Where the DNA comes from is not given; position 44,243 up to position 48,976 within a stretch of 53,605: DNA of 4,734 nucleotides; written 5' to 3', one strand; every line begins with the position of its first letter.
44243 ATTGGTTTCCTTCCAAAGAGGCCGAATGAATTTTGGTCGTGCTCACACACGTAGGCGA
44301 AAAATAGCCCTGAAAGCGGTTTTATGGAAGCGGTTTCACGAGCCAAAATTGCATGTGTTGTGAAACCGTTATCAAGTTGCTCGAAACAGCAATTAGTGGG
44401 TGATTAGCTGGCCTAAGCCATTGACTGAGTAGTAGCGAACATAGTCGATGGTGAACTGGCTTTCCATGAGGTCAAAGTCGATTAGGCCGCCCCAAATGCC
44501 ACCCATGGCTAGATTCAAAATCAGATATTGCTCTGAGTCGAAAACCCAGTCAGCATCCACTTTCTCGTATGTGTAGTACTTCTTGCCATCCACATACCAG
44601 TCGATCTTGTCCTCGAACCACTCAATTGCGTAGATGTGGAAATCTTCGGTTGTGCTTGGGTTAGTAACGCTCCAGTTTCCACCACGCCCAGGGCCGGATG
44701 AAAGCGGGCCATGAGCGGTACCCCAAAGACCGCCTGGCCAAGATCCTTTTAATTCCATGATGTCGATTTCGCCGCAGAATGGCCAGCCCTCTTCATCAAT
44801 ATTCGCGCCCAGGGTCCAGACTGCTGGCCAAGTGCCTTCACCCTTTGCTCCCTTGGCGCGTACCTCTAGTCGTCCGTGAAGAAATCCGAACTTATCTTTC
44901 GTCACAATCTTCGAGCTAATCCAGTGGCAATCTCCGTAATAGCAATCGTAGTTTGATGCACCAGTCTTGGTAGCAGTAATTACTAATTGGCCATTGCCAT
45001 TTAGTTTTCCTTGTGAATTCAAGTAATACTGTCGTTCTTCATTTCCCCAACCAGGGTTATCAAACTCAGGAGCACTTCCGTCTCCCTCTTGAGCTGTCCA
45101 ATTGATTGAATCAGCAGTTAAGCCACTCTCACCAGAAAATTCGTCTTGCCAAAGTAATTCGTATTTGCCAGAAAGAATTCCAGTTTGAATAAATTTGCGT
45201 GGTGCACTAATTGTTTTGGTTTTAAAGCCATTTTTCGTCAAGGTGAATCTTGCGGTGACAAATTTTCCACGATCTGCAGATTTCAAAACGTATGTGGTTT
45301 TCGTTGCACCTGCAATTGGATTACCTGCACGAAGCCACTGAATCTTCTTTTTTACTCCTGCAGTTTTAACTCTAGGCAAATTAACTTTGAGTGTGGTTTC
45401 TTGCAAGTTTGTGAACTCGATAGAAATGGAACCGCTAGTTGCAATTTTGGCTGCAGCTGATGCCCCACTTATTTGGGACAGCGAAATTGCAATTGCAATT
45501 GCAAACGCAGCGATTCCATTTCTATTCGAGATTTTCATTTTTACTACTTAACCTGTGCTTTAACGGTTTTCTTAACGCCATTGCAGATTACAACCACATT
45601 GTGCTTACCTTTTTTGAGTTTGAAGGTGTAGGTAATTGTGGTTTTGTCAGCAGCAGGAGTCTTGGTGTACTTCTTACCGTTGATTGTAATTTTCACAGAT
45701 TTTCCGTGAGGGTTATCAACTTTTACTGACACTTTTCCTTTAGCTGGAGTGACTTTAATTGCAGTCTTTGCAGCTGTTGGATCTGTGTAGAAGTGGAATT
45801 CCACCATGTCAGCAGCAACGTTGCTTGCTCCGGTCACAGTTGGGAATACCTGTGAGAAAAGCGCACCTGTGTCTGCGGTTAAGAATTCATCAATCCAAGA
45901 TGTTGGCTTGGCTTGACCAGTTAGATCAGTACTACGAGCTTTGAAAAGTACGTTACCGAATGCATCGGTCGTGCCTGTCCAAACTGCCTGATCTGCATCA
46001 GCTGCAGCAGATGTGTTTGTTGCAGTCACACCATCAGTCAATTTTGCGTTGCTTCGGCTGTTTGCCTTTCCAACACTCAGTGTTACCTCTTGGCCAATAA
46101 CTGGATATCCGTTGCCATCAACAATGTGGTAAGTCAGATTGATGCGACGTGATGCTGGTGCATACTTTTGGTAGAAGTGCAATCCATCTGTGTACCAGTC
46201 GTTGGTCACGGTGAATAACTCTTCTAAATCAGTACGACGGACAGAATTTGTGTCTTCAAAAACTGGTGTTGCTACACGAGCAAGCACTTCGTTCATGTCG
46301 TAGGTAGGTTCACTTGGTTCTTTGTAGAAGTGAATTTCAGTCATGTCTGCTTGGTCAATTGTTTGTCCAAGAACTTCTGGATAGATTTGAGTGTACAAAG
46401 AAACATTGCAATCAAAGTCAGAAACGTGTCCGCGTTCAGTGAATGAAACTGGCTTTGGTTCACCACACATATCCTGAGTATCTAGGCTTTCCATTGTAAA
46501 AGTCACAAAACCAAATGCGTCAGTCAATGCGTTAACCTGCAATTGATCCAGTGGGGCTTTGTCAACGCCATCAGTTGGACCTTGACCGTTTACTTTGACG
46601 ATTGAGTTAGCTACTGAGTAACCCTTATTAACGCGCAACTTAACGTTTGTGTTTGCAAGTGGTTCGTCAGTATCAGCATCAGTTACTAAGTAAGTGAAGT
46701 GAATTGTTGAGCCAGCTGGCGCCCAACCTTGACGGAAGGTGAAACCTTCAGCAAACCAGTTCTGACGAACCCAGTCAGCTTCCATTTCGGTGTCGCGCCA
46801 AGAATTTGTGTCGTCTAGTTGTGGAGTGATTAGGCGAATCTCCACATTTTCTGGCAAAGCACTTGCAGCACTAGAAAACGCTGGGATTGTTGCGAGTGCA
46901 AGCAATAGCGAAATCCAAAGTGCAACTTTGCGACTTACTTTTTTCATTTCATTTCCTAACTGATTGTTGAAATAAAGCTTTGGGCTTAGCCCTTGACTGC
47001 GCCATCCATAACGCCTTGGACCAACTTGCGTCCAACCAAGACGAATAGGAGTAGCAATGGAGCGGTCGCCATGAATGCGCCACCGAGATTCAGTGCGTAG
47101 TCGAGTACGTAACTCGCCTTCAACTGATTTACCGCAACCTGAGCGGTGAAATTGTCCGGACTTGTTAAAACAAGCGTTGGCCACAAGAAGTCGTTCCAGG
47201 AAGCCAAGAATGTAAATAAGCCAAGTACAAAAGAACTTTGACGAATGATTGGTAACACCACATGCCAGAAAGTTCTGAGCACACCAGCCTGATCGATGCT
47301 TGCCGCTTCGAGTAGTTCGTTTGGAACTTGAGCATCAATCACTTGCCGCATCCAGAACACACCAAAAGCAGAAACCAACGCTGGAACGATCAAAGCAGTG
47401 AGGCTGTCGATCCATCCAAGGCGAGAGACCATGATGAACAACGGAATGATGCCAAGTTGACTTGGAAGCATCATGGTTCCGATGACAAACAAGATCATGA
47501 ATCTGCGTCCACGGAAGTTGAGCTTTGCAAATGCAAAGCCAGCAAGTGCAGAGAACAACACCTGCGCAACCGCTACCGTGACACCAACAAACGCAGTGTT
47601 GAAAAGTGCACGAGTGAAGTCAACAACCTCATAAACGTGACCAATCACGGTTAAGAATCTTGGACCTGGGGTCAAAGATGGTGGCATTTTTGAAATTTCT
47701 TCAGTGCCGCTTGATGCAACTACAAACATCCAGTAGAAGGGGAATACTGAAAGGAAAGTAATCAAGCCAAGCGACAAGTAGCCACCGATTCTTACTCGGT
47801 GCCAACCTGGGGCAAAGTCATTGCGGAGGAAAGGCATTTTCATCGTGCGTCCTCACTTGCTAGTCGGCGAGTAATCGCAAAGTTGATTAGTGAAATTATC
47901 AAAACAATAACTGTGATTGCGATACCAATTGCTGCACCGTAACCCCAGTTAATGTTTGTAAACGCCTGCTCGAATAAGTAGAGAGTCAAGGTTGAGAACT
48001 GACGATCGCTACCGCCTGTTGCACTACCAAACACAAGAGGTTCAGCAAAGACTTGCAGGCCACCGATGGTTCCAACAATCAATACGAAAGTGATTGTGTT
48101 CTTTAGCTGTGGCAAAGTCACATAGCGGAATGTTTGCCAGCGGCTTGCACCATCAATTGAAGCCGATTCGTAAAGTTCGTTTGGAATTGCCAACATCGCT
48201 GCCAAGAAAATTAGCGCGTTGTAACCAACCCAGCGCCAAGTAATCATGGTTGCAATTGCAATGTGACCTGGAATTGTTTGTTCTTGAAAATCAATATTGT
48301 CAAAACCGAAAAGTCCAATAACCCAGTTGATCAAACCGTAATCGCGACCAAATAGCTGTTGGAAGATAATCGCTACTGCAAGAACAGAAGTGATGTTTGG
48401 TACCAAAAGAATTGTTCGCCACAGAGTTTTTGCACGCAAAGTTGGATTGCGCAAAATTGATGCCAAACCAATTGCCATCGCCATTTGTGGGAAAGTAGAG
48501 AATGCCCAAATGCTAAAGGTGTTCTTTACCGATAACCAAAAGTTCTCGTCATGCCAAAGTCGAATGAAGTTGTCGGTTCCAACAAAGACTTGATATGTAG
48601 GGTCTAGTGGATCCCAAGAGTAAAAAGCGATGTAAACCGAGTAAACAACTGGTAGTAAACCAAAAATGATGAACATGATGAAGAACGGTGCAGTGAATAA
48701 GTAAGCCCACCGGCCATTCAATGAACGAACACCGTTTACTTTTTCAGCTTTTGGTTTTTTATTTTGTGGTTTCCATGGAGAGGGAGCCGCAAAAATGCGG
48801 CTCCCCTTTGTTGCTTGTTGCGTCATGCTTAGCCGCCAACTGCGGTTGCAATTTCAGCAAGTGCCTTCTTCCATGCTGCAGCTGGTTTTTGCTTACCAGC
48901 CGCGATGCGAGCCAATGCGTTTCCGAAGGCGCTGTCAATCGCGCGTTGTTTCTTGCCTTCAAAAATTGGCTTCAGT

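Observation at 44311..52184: A 14-bp CG-centred palindrome (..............) recurs 9-10 times in the intergenic regions of the glucan locus, with no regulator gene in the window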

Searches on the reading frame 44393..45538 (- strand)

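Call 8: search_protein_families(library=pfam, proteins=[window:44393-45538:-])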
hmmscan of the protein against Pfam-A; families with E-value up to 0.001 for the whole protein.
window:44393-45538:- (381 aa): 2 families
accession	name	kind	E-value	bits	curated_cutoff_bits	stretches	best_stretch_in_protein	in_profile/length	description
PF00722.28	Glyco_hydro_16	-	4.2e-23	82.1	22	1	174-367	9-174/175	Glycosyl hydrolases family 16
PF03935.22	SKN1_KRE6_Sbg1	-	0.0008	18.4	30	0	298-373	363-452/501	Beta-glucan synthesis-associated protein SKN1/KRE6/Sbg1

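Call 42: search_protein_families(library=ncbifam, proteins=[window:44393-45538:-], max_evalue=0.00001)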
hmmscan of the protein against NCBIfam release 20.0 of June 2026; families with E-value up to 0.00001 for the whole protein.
window:44393-45538:- (381 aa): 2 families
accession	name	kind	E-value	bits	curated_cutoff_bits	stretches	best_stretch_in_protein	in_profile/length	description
NF052454.1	BtaGlycanEglC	equivalog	4.4e-22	78.6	700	1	164-372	253-458/459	endo-1,3-1,4-beta-glycanase EglC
NF047856.1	BGlucanaseBglS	equivalog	2.9e-08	33.5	300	1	180-344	64-207/237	beta-glucanase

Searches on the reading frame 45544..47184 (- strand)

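Call 8: search_protein_families(library=pfam, proteins=[window:45544-47184:-])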
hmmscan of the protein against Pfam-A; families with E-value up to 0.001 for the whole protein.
window:45544-47184:- (546 aa): 1 family
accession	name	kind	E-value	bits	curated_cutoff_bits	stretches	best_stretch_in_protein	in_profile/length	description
PF05688.17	BIg21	-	1.4e-08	35.7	27.4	1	347-415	3-75/109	Bacterial Immunoglobulin-like 21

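Call 42: search_protein_families(library=ncbifam, proteins=[window:45544-46947:-], max_evalue=0.00001)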
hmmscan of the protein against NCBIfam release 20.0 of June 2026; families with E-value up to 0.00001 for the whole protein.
window:45544-46947:- (467 aa): 0 families

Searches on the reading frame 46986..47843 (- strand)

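Call 8: search_protein_families(library=pfam, proteins=[window:46986-47843:-])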
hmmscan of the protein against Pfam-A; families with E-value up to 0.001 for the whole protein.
window:46986-47843:- (285 aa): 1 family
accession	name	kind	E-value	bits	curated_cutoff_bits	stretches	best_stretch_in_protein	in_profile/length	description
PF00528.27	BPD_transp_1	-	5.5e-14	52.7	26.4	1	100-270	3-171/184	Binding-protein-dependent transport system inner membrane component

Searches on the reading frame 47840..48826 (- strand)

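Call 8: search_protein_families(library=pfam, proteins=[window:47840-48826:-])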
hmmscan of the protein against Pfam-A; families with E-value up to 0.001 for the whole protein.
window:47840-48826:- (328 aa): 1 family
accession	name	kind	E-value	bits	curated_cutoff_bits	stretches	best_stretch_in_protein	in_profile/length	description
PF00528.27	BPD_transp_1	-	4.9e-18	65.9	26.4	1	119-322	6-182/184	Binding-protein-dependent transport system inner membrane component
